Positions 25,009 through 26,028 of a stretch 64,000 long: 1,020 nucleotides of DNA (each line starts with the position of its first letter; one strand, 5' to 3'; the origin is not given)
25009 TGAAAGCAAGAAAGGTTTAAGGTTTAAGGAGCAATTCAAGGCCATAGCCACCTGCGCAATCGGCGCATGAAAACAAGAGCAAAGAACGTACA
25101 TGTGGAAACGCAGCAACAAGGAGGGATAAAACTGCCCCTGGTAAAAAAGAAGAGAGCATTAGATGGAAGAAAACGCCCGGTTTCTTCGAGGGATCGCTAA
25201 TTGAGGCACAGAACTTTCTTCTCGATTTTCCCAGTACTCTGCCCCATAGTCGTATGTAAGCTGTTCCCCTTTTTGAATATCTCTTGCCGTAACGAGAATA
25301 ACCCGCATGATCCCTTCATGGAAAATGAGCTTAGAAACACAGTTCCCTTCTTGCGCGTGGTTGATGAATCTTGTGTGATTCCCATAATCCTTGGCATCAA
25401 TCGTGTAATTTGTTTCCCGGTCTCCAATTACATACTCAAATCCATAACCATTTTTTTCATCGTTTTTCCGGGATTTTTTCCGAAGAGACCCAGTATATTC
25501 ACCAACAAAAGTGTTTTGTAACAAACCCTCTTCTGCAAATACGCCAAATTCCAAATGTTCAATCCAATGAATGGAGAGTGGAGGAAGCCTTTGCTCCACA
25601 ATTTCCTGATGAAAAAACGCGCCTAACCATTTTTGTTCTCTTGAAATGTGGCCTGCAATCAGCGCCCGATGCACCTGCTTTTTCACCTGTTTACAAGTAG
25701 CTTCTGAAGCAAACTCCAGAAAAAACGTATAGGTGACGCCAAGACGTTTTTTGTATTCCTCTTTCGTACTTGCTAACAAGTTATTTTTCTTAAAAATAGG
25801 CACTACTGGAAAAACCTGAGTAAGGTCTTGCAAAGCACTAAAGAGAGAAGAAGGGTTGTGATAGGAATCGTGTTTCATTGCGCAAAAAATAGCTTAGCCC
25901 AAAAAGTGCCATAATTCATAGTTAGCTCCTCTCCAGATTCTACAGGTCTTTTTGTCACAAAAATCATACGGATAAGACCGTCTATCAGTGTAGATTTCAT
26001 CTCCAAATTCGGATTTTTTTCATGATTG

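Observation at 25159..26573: Two translationally coupled SET-domain genes, one membrane-anchored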

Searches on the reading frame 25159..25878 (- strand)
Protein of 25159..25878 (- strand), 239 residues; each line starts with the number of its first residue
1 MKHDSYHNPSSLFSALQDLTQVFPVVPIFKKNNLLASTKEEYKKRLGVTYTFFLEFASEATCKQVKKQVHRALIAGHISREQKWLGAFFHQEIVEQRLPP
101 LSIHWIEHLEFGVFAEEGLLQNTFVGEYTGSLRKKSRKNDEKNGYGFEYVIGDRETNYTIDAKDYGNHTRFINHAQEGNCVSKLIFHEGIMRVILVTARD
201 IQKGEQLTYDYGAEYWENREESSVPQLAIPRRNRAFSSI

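Call 3: search_protein_families(library=pfam, proteins=[window:25159-25878:-], max_evalue=1)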
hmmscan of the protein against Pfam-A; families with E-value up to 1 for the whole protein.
window:25159-25878:- (239 aa): 2 families
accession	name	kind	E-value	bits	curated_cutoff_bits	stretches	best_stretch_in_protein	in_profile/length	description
PF00856.33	SET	-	2.2e-20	73.5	22.4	1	111-212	2-105/105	SET domain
PF21549.2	PRDM2_PR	-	8.4e-08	32.4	27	1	106-218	8-119/123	PR domain zinc finger protein 2, PR domain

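Call 4: search_protein_families(library=ncbifam, proteins=[window:25159-25878:-], max_evalue=1)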
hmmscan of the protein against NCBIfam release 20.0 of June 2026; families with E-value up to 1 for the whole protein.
window:25159-25878:- (239 aa): 3 families
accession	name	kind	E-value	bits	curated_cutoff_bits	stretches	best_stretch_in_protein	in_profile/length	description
NF043024.1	T4SS_AnkI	equivalog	2.3e-11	43.1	550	1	111-217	36-144/439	Dot/Icm T4SS effector AnkI/LegAS4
NF009101.0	PRK12445.1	subfamily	0.097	11.2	1026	1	111-158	376-425/505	lysine--tRNA ligase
TIGR01442.1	SASP_gamma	subfamily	0.1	13.2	30.65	1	52-72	58-78/86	gamma-type small acid-soluble spore protein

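Call 5: search_solved_structures(query=window:25159-25878:-, max_evalue=0.01, show_alignments=2)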
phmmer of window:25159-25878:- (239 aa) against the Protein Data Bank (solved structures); distinct sequences matched with E-value up to 0.01: 121 (the best 60 are shown).
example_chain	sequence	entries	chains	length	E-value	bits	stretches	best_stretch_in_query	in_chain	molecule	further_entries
5tuy_A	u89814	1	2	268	4.6e-14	55.8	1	103-220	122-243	Histone-lysine N-methyltransferase EHMT2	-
5jhn_A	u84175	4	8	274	4.8e-14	55.7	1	103-220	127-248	Histone-lysine N-methyltransferase EHMT2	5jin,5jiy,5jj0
5vsc_A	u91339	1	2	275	4.9e-14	55.7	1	103-220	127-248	Histone-lysine N-methyltransferase EHMT2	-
5vse_A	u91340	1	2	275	4.9e-14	55.7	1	103-220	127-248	Histone-lysine N-methyltransferase EHMT2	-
2o8j_A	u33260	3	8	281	5.1e-14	55.6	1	103-220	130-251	Histone-lysine N-methyltransferase, H3 lysine-9 specific 3 | Histone-lysine N-methyltransferase EHMT2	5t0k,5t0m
8vv8_A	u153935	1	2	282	5.2e-14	55.6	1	103-220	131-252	Histone-lysine N-methyltransferase EHMT2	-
9yks_A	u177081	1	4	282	5.2e-14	55.6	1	103-220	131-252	Histone-lysine N-methyltransferase EHMT2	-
3k5k_A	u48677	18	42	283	5.2e-14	55.6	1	103-220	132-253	Histone-lysine N-methyltransferase, H3 lysine-9 specific 3 | Histone-lysine N-methyltransferase EHMT2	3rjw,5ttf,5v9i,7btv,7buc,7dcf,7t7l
4nvq_A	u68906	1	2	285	5.3e-14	55.6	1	103-220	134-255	Histone-lysine N-methyltransferase EHMT2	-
9lus_A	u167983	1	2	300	5.9e-14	55.4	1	103-220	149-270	Histone-lysine N-methyltransferase EHMT2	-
3fpd_A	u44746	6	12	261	3.8e-13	52.8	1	101-219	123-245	Histone-lysine N-methyltransferase, H3 lysine-9 specific 5 | Histone-lysine N-methyltransferase EHMT1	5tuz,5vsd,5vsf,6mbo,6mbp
9ykr_A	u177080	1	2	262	3.8e-13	52.8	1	101-219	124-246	Histone-lysine N-methyltransferase EHMT1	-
2igq_A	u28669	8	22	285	4.7e-13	52.5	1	101-219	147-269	euchromatic histone methyltransferase 1 | Histone-lysine N-methyltransferase, H3 lysine-9 specific 5 | Histone-lysine N-methyltransferase EHMT1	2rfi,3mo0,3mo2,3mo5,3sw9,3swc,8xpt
3hna_A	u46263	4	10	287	4.7e-13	52.5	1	101-219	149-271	Histone-lysine N-methyltransferase, H3 lysine-9 specific 5 | Histone-lysine N-methyltransferase EHMT1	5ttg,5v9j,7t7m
6bx3_E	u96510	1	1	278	6.9e-13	51.9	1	110-225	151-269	Histone-lysine N-methyltransferase, H3 lysine-4 specific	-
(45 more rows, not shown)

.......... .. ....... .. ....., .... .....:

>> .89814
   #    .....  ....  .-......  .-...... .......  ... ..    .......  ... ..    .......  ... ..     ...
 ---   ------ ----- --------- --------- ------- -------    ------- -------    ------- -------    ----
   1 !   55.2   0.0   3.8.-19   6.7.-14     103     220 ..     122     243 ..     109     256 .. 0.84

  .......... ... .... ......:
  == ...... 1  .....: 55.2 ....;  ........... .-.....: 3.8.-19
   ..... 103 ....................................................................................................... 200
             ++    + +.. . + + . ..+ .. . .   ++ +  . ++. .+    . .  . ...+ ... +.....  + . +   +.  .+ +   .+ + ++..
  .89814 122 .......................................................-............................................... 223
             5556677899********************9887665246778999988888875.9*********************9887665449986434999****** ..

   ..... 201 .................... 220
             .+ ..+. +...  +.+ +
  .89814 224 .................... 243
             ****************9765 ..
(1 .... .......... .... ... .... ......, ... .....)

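Call 7: find_homologous_proteins(query=window:25159-25878:-, max_evalue=0.001)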
Query window:25159-25878:- (239 aa): 56 proteins with E <= 0.001 among 173 candidates.
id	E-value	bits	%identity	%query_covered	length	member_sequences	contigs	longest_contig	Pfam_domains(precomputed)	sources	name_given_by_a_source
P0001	4.1e-159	545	100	100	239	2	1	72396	PF00856.34,PF21549.3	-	-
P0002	5.0e-61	224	52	82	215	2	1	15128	PF00856.34,PF21549.3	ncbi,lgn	ncbi:MAG: SET domain-containing protein-lysine N-methyltransferase [Chlamydiota bacterium]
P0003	2.8e-57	212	52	82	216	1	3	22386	PF00856.34,PF21549.3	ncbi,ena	-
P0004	9.1e-54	201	49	82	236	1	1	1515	PF00856.34,PF21549.3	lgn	-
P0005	3.1e-53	199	46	95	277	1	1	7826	PF00856.34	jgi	jgi:uncharacterized protein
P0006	1.6e-52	196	47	82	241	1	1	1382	PF00856.34,PF21549.3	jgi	-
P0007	2.4e-50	189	45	88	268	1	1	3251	PF00856.34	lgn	-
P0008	4.1e-50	189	46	82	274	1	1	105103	PF00856.34,PF21549.3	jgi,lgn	-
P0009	2.5e-49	186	48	83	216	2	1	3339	PF00856.34,PF21549.3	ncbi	-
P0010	8.6e-49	184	51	73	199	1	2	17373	PF00856.34,PF21549.3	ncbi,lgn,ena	-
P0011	4.4e-43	166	44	82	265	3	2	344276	PF00856.34,PF21549.3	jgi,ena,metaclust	metaclust:\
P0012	7.8e-39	152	43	75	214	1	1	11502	PF00856.34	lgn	-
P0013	4.9e-38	149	43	75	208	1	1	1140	PF00856.34,PF21549.3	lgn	-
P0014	7.5e-38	148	47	76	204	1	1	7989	PF00856.34,PF21549.3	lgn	-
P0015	8.9e-37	145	41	79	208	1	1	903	PF00856.34,PF21549.3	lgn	-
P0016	2.0e-36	144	43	69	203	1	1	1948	PF00856.34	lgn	-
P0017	3.6e-36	143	42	77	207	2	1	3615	PF00856.34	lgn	-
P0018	6.5e-36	142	44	70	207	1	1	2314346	PF00856.34,PF21549.3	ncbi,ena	-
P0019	1.3e-35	141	43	69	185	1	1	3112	PF00856.34,PF21549.3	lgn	-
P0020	1.0e-34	138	38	73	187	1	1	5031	PF00856.34,PF21549.3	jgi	jgi:hypothetical protein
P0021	2.2e-34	137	39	78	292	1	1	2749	PF00856.34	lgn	-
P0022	4.4e-34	136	41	76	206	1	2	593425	PF00856.34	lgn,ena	-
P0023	7.1e-34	135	37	81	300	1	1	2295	PF00856.34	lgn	-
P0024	8.1e-33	132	38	75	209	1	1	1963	PF00856.34,PF21549.3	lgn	-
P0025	8.2e-33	132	39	77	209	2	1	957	PF00856.34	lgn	-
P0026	1.2e-32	131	39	77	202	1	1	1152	PF00856.34,PF21549.3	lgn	-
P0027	4.9e-32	129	39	76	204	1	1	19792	PF00856.34,PF21549.3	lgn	-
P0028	6.2e-32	129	39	83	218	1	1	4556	PF00856.34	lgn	-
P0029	6.3e-32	129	36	79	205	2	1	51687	PF00856.34,PF21549.3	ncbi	-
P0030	4.2e-31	126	38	87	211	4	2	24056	PF00856.34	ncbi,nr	ncbi:MAG TPA: SET domain-containing protein-lysine N-methyltransferase [Parachlamydiales bacterium]|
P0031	7.1e-31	126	35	78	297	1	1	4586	PF00856.34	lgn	-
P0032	8.7e-31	125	37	77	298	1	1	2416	PF00856.34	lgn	-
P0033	1.4e-30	125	35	79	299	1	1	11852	PF13637.13,PF00856.34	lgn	-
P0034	2.1e-30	124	40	66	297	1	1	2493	PF00856.34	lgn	-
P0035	3.5e-30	123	35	76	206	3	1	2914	PF00856.34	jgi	jgi:uncharacterized protein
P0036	6.5e-30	122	36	77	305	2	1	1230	PF00856.34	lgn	-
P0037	1.2e-29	122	36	77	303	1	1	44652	PF00856.34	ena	-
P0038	5.2e-29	120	35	82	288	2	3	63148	PF00856.34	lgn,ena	-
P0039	4.4e-28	116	38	78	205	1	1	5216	PF00856.34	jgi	jgi:SET domain-containing protein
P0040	8.5e-28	116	41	60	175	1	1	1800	PF00856.34,PF21549.3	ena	-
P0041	1.2e-26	112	35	89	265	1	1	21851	PF00856.34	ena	-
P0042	1.6e-26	111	35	77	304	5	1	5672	PF00856.34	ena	-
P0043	2.4e-26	111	33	88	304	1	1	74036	PF00856.34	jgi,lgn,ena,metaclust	metaclust:\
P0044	4.5e-26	110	34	77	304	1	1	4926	PF13637.13,PF00856.34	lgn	-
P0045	1.1e-25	109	34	75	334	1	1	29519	PF00856.34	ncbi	-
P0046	3.0e-25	107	36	72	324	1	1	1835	PF00856.34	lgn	-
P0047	1.1e-24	105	36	71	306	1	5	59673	PF00856.34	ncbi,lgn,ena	-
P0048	7.5e-24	103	35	71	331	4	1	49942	PF00856.34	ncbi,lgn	-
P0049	2.8e-18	84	32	74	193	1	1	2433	PF00856.34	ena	-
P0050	3.2e-12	65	39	46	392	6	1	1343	PF00856.34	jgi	-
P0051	3.5e-12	64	39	46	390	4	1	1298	PF00856.34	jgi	-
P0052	9.6e-12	63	41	41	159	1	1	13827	PF00856.34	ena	-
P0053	3.3e-9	55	38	46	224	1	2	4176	PF00856.34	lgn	-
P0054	2.2e-8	52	35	45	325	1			PF00856.34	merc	-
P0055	2.5e-8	52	38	46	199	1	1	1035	PF00856.34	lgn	-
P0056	7.9e-7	47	32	49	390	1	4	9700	PF00856.34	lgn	-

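Call 12: find_encoding_contigs(protein=P0002, flank=10000, max_places=4)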
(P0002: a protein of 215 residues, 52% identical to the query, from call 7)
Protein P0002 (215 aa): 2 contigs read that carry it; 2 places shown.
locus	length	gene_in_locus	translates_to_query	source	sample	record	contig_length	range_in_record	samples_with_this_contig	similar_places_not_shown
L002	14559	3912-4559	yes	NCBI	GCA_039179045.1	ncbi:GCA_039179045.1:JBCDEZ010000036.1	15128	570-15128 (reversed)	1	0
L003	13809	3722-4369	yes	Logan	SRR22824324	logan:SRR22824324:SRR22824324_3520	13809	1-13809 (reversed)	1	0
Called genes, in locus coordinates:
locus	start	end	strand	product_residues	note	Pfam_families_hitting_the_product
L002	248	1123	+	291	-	-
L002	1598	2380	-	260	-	PF00406:ADK, PF13207:AAA_17, PF05191:ADK_lid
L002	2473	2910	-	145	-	PF02566:OsmC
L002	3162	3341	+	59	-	-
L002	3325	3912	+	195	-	PF00856:SET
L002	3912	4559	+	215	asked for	PF21549:PRDM2_PR, PF00856:SET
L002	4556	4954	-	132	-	PF04024:PspC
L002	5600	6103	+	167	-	-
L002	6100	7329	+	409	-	-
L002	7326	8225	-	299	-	PF00106:adh_short (faint), PF13561:adh_short_C2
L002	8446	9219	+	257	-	PF00142:Fer4_NifH, PF01656:CbiA, PF02374:ArsA_ATPase, PF06564:CBP_BcsQ, PF09140:MipZ, PF10609:ParA, PF13614:AAA_31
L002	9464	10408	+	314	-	-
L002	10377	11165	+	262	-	PF00590:TP_methylase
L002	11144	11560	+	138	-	PF00254:FKBP_C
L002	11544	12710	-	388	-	PF04055:Radical_SAM, PF06969:HemN_C (weak)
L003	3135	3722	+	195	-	PF00856:SET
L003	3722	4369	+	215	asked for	PF21549:PRDM2_PR, PF00856:SET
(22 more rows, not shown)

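Call 13: find_encoding_contigs(protein=P0003, flank=10000, max_places=4)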
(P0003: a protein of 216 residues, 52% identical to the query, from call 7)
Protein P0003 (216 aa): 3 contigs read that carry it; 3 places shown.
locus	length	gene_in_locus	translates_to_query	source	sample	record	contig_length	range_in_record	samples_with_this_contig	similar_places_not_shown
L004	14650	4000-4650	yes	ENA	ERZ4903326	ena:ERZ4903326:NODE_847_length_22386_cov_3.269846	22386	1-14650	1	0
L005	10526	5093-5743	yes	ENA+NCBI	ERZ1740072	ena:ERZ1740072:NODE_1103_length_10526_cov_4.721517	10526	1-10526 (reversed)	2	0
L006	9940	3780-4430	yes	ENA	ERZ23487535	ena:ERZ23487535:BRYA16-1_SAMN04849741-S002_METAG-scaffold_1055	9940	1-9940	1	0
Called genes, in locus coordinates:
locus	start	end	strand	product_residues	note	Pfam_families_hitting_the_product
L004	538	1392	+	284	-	PF03372:Exo_endo_phos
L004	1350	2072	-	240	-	PF00406:ADK, PF13207:AAA_17, PF13238:AAA_18 (weak), PF05191:ADK_lid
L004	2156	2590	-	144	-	PF02566:OsmC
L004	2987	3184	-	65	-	-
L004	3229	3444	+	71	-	-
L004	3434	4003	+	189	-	PF00856:SET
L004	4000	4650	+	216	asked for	PF21549:PRDM2_PR (weak), PF00856:SET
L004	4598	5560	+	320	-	-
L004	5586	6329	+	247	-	PF08032:SpoU_sub_bind, PF00588:SpoU_methylase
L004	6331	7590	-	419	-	PF00083:Sugar_tr, PF07690:MFS_1, PF12832:MFS_1_like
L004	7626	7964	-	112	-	-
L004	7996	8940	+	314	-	PF00233:PDEase_I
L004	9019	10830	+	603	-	-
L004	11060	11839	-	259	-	-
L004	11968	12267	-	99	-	-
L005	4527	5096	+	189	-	PF00856:SET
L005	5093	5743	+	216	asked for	PF21549:PRDM2_PR (weak), PF00856:SET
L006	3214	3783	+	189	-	PF00856:SET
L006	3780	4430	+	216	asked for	PF21549:PRDM2_PR (weak), PF00856:SET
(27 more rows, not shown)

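Call 60: predict_structure(alignment_id=A3)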
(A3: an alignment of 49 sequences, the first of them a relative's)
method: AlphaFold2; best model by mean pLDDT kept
length: 239 residues; sequences in the alignment: 49
mean_pLDDT: 88.8   pTM: 0.81
mean pLDDT of the five models: 88.8, 87.9, 87.9, 87.7, 87.6
residues with pLDDT >= 90: 183; 70-90: 14; 50-70: 29; < 50: 13
segments of 3 or more residues with pLDDT < 50: 1-7
pLDDT, mean of each block of 10 residues (from residue 1): 49 64 92 97 97 96 98 98 98 96 94 98 98 95 92 97 97 96 98 98 98 76 53 53
secondary structure, 60 per line:
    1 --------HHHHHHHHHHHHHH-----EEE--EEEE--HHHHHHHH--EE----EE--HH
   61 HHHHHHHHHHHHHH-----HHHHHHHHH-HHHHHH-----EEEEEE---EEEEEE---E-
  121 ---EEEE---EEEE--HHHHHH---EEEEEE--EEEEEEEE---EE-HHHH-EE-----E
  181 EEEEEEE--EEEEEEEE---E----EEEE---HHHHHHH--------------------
elements in order: H9-22 E28-30 E33-36 H39-46 H59-74 H80-88 H90-95 E101-106 E110-115 E124-127 E131-134 H137-142 E146-151 E154-161 H168-171 E180-187 E190-197 E206-209 H213-219

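Call 64: fold_search(model_id=the predicted structure, library=pdb)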
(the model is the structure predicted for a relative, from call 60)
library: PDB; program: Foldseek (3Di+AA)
matches with E <= 10: 625; with E <= 0.001: 371
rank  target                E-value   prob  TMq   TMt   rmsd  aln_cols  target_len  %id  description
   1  7xub_A                1.7e-13  1.00  0.50  0.44   2.7       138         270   30  Structure of G9a in complex with compound 10d (released 2023-03-29)
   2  4h12                  4.6e-13  1.00  0.53  0.54   9.9       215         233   19  The crystal structure of methyltransferase domain of human SET domain-containing protein 2 in complex with S-adenosyl-L- (released 2012-10-03)
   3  2o8j_B                5.2e-13  1.00  0.52  0.46   2.9       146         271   29  Human euchromatic histone methyltransferase 2 (released 2007-01-16)
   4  5v21_A                5.2e-13  1.00  0.52  0.51  10.0       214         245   19  Crystal structure of human SETD2 SET-domain in complex with H3K36M peptide and SAM (released 2017-03-22)
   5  8z7e_A                8.0e-13  1.00  0.49  0.43   2.9       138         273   30  Structure of G9a in complex with compound 9b (released 2025-01-22)
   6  5jjy_A                9.6e-13  1.00  0.55  0.53   9.3       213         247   20  Crystal structure of SETD2 bound to histone H3.3 K36M peptide (released 2016-11-02)
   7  5lsy                  1.0e-12  1.00  0.45  0.43   2.8       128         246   26  Structure of the Epigenetic Oncogene MMSET and inhibition by N-Alkyl Sinefungin Derivatives (released 2016-10-12)
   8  8z7c_B                1.2e-12  1.00  0.50  0.45   2.7       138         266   30  Structure of G9a in complex with compound 7i (released 2025-01-22)
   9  5t0k_B                1.7e-12  1.00  0.49  0.45   2.8       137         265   30  Structure of G9a SET-domain with H3K9M mutant peptide and SAM (released 2016-10-05)
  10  9klb_B                1.7e-12  1.00  0.48  0.43   2.7       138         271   29  G9a in complex with RK-133232 (compound 16g) (released 2025-05-21)
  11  6vdb_A                1.8e-12  1.00  0.51  0.50  10.2       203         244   21  SETD2 in complex with a H3-variant super-substrate peptide (released 2020-01-29)
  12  8vv8_A                1.9e-12  1.00  0.49  0.43   2.6       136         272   30  Crystal Structure of EHMT2 bound to EZM8266 (released 2024-12-11)
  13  9klb_A                2.1e-12  1.00  0.47  0.43   2.6       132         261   31  G9a in complex with RK-133232 (compound 16g) (released 2025-05-21)
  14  5tuy_A                2.3e-12  1.00  0.50  0.45   2.6       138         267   30  Structure of human G9a SET-domain (EHMT2) in complex with inhibitor MS0124 (released 2017-02-22)
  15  5jhn_A                2.3e-12  1.00  0.49  0.44   2.7       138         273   30  Structure of G9a SET-domain with Histone H3K9Ala mutant peptide and bound S-adenosylmethionine (released 2016-07-06)
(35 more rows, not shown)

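Call 71: find_encoding_contigs(protein=P0018, flank=5000, max_places=2)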
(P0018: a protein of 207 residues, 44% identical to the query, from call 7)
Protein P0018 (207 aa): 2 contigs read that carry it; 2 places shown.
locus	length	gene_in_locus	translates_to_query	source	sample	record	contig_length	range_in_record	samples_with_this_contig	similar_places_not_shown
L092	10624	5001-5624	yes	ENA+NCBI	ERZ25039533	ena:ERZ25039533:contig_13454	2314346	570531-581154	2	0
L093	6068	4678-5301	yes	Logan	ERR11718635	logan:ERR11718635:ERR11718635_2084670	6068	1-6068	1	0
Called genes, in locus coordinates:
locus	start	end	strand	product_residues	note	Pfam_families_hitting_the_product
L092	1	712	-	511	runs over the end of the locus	PF00370:FGGY_N, PF02782:FGGY_C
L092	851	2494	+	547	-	PF12799:LRR_4 (weak)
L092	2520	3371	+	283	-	-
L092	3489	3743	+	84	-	PF07927:HicA_toxin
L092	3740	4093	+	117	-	PF05534:HicB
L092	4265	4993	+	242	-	PF00230:MIP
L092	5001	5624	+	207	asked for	PF21549:PRDM2_PR (weak), PF00856:SET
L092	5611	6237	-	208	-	PF01346:FKBP_N, PF00254:FKBP_C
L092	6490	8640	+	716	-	PF07719:TPR_2 (faint)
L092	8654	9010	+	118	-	-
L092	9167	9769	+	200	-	-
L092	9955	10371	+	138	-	-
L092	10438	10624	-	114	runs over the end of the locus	PF01381:HTH_3 (weak)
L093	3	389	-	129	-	?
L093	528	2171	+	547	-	PF12799:LRR_4 (weak)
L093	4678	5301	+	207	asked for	PF21549:PRDM2_PR (weak), PF00856:SET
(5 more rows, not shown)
